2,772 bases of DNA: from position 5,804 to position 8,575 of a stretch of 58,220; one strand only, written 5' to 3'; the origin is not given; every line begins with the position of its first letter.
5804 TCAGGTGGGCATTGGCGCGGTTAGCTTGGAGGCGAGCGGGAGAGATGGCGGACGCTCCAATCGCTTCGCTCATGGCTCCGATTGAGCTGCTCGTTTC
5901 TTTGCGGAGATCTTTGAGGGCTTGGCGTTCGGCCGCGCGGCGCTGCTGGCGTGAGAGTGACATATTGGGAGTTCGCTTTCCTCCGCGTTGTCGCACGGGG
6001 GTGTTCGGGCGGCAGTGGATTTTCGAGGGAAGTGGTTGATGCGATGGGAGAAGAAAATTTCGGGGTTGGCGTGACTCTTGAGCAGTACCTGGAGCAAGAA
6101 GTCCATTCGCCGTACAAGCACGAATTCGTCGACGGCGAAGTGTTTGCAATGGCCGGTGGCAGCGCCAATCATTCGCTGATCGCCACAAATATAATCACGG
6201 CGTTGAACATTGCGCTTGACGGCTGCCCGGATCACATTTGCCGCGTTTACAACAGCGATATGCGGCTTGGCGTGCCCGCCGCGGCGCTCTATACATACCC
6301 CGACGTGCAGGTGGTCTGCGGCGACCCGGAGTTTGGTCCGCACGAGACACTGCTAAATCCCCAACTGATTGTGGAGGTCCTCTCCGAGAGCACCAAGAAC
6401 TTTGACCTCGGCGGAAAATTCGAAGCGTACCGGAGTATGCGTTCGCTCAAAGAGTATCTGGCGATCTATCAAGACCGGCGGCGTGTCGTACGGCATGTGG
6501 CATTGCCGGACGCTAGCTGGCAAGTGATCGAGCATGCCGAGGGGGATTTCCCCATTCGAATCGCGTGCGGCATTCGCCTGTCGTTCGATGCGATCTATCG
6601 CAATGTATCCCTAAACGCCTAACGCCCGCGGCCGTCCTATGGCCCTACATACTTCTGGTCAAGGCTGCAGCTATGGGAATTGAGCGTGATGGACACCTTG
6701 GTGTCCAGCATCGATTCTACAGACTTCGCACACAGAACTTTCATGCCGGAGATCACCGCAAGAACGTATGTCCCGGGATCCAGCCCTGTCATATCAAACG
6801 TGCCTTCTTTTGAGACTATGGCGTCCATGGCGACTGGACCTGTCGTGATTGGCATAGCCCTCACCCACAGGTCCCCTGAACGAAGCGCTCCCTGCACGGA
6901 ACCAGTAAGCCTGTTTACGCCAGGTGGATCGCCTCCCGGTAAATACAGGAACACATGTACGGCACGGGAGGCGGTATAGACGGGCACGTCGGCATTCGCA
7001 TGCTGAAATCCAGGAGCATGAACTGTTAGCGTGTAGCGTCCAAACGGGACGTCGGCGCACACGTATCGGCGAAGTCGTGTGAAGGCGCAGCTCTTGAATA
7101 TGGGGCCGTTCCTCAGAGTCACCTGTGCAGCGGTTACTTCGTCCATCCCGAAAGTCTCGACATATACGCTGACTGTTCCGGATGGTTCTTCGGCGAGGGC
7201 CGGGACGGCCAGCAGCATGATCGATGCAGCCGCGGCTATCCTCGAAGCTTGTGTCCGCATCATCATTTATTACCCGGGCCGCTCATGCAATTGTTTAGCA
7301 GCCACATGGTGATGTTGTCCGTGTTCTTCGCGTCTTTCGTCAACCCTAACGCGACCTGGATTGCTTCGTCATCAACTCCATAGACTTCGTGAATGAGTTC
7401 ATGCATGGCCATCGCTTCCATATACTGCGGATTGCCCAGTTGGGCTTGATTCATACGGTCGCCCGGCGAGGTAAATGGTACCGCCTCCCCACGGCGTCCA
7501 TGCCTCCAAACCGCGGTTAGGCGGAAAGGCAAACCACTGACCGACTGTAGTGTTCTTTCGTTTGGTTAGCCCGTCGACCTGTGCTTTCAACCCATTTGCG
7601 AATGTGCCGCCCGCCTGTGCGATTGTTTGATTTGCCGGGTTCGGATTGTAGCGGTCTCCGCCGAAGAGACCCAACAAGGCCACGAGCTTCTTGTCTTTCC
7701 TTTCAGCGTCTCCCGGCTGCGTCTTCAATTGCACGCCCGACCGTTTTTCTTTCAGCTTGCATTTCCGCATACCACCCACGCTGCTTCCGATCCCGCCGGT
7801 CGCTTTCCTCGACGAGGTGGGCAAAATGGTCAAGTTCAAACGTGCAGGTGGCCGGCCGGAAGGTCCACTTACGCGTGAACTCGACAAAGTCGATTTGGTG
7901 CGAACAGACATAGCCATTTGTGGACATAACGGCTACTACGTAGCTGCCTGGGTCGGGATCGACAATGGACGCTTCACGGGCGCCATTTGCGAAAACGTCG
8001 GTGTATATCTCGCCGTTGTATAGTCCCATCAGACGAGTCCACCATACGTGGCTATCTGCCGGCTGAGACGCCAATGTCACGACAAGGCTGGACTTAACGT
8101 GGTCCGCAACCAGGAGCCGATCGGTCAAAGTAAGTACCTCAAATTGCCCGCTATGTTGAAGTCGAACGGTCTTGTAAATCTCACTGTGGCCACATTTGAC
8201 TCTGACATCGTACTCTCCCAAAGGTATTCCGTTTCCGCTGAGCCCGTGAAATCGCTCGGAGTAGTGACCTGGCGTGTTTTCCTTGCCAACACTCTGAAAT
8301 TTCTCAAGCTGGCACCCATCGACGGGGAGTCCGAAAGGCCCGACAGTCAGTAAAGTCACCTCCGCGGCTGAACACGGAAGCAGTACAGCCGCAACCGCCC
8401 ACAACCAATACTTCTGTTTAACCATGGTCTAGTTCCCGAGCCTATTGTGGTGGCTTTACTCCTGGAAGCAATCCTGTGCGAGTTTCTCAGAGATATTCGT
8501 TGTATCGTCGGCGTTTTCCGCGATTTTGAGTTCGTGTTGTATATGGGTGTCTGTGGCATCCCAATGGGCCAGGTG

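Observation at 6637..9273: Two orphan rhs toxin tips of one HExxH family, each followed by a paralogous signal-peptide beta-sandwich protein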

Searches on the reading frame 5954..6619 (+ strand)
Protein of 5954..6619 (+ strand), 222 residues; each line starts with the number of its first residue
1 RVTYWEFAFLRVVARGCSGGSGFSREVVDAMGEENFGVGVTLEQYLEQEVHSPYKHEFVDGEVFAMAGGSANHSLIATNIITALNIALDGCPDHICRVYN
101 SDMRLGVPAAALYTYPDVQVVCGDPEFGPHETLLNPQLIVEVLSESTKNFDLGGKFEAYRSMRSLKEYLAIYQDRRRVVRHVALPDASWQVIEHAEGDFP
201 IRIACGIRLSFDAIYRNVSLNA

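Call 75: search_protein_families(library=pfam, max_evalue=0.001, proteins=[window:5954-6619:+])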
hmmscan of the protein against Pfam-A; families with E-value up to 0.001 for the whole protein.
window:5954-6619:+ (222 aa): 1 family
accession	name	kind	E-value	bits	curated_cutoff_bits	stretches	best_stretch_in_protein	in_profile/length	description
PF05685.18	Uma2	-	1e-29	103.7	27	1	42-197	1-155/172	Putative restriction endonuclease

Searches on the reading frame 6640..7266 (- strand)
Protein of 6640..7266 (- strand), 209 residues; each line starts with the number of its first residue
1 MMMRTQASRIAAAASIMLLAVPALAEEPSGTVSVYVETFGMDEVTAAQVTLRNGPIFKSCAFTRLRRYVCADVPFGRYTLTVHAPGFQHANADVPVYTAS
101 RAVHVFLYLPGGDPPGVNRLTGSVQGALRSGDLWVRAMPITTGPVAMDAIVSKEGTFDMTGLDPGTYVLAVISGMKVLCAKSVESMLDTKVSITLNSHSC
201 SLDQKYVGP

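Call 4: search_protein_families(library=pfam, max_evalue=1, proteins=[window:6640-7266:-])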
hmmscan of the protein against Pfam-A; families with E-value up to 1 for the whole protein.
seq(209 aa): 6 families
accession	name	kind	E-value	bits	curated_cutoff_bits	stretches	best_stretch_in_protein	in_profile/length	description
PF13620.12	CarboxypepD_reg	-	2.4e-09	37.8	32.3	2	67-98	39-71/82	Carboxypeptidase regulatory-like domain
PF09430.16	EMC7_beta-sandw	-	0.00014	22.5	26.6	1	67-97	30-60/122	ER membrane protein complex subunit 7, beta-sandwich domain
PF14686.12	fn3_3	-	0.0022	18.1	24.4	0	69-96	38-67/75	Polysaccharide lyase family 4, domain II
PF08308.17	PEGA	-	0.0031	17.8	20.8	1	72-109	31-67/71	PEGA domain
PF24421.1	Ig_J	-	0.027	15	29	0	64-84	64-84/104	Tip attachment protein J, Ig-like domain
PF13715.12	CarbopepD_reg_2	-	0.11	12.9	32.2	0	71-98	39-66/88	CarboxypepD_reg-like domain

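Call 23: search_protein_families(library=ncbifam, max_evalue=1, proteins=[window:6640-7266:-])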
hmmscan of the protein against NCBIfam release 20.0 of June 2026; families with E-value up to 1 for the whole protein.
window:6640-7266:- (209 aa): 2 families
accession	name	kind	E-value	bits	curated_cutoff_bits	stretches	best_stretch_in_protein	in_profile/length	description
NF052345.1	S_layer_anammox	exception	0.013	12.9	1400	1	38-171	1322-1458/1596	Kustd1514 family S-layer glycoprotein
NF045619.1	adhes_GNV_Cterm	subfamily_domain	0.029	13.6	180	1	129-194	287-350/458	BapA/Bap/LapF family large adhesin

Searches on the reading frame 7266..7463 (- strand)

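Call 23: search_protein_families(library=ncbifam, max_evalue=1, proteins=[window:7266-7463:-])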
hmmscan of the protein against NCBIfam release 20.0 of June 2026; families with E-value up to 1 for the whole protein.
window:7266-7463:- (66 aa): 1 family
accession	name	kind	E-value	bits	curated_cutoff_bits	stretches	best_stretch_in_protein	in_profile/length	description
NF043070.1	DppA_dipep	equivalog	0.004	15.8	1005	1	9-41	137-169/535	dipeptide ABC transporter periplasmic-binding protein DppA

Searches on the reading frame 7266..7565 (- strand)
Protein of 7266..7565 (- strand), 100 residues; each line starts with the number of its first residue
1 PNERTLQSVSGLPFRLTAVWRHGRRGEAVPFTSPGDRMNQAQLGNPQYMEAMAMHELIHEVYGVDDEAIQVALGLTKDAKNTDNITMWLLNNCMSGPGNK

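Call 4: search_protein_families(library=pfam, max_evalue=1, proteins=[window:7266-7565:-])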
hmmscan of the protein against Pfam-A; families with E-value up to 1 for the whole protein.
seq(100 aa): 1 family
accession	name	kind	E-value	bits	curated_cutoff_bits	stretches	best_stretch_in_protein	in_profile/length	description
PF01361.26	Tautomerase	-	0.19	12.1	22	1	53-73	22-42/60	Tautomerase enzyme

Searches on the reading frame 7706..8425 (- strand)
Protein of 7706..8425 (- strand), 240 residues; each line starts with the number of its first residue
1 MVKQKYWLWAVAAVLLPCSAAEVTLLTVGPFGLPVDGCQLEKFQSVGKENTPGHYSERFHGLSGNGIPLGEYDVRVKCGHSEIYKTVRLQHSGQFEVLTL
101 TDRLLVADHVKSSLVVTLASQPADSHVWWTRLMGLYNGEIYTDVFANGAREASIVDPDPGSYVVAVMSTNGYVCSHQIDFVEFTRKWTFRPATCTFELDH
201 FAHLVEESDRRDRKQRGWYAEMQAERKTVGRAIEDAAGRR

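Call 4: search_protein_families(library=pfam, max_evalue=1, proteins=[window:7706-8425:-])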
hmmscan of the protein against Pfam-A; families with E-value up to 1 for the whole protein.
seq(240 aa): 0 families

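Call 15: find_homologous_proteins(query=A1, max_evalue=0.001)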
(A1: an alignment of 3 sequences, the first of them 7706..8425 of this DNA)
Query A1 (3 sequences) (240 aa, profile of the alignment): 3 proteins with E <= 0.001 among 8000 candidates.
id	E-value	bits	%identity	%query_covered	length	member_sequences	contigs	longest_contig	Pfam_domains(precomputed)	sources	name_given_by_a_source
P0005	2.0e-131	455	100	100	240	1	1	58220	-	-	-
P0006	1.3e-124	432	45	100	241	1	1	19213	-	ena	-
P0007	2.0e-58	216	24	29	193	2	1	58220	PF13620.13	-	-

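Call 23: search_protein_families(library=ncbifam, max_evalue=1, proteins=[window:7706-8425:-])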
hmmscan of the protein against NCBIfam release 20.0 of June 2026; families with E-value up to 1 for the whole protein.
window:7706-8425:- (240 aa): 0 families

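Call 46: search_protein_families(library=pfam, alignment_id=A6, max_evalue=0.1)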
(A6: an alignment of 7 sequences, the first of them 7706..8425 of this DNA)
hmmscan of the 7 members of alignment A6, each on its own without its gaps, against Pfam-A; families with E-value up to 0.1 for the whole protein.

A. member 1, window:7706-8425:- (240 aa): 0 families

B. families by the number of members that match (of 7 scanned): 6 families
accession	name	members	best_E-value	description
PF13620.12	CarboxypepD_reg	2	2.4e-09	Carboxypeptidase regulatory-like domain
PF09430.16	EMC7_beta-sandw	1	0.00014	ER membrane protein complex subunit 7, beta-sandwich domain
PF14686.12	fn3_3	1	0.0022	Polysaccharide lyase family 4, domain II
PF08308.17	PEGA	1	0.0031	PEGA domain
PF24421.1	Ig_J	1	0.027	Tip attachment protein J, Ig-like domain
PF09250.16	Prim-Pol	1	0.067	Bifunctional DNA primase/polymerase, N-terminal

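Call 69: search_solved_structures(query=A6, max_evalue=10, show_alignments=2)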
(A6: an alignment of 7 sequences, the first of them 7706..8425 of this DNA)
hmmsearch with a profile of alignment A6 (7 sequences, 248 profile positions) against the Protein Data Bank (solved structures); distinct sequences matched with E-value up to 10: 9.
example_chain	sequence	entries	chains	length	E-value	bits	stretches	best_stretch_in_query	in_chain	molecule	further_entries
8eoi_G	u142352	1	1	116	0.12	15.2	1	135-189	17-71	ER membrane protein complex subunit 7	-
8s80_A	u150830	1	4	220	0.28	13.9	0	24-62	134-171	S-layer protein sap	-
6ww7_G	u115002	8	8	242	0.47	13.2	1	135-188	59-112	ER membrane protein complex subunit 7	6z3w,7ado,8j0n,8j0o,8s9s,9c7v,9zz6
1qr4_A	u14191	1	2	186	0.96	12.2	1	79-187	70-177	PROTEIN (TENASCIN)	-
7p0e_A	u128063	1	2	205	1.1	12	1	147-177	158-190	Isoform 2 of Filamin-C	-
7ouu_A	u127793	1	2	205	1.1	11.9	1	147-177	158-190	Isoform 2 of Filamin-C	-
7ouv_A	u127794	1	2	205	1.3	11.8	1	147-177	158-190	Isoform 2 of Filamin-C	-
8sqx_A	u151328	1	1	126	2.4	10.9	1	148-179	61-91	Putative surface anchored protein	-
9y6s_9Y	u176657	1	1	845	5.2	9.8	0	180-245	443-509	Cilia- and flagella-associated protein 58 central coiled coil domain-containing protein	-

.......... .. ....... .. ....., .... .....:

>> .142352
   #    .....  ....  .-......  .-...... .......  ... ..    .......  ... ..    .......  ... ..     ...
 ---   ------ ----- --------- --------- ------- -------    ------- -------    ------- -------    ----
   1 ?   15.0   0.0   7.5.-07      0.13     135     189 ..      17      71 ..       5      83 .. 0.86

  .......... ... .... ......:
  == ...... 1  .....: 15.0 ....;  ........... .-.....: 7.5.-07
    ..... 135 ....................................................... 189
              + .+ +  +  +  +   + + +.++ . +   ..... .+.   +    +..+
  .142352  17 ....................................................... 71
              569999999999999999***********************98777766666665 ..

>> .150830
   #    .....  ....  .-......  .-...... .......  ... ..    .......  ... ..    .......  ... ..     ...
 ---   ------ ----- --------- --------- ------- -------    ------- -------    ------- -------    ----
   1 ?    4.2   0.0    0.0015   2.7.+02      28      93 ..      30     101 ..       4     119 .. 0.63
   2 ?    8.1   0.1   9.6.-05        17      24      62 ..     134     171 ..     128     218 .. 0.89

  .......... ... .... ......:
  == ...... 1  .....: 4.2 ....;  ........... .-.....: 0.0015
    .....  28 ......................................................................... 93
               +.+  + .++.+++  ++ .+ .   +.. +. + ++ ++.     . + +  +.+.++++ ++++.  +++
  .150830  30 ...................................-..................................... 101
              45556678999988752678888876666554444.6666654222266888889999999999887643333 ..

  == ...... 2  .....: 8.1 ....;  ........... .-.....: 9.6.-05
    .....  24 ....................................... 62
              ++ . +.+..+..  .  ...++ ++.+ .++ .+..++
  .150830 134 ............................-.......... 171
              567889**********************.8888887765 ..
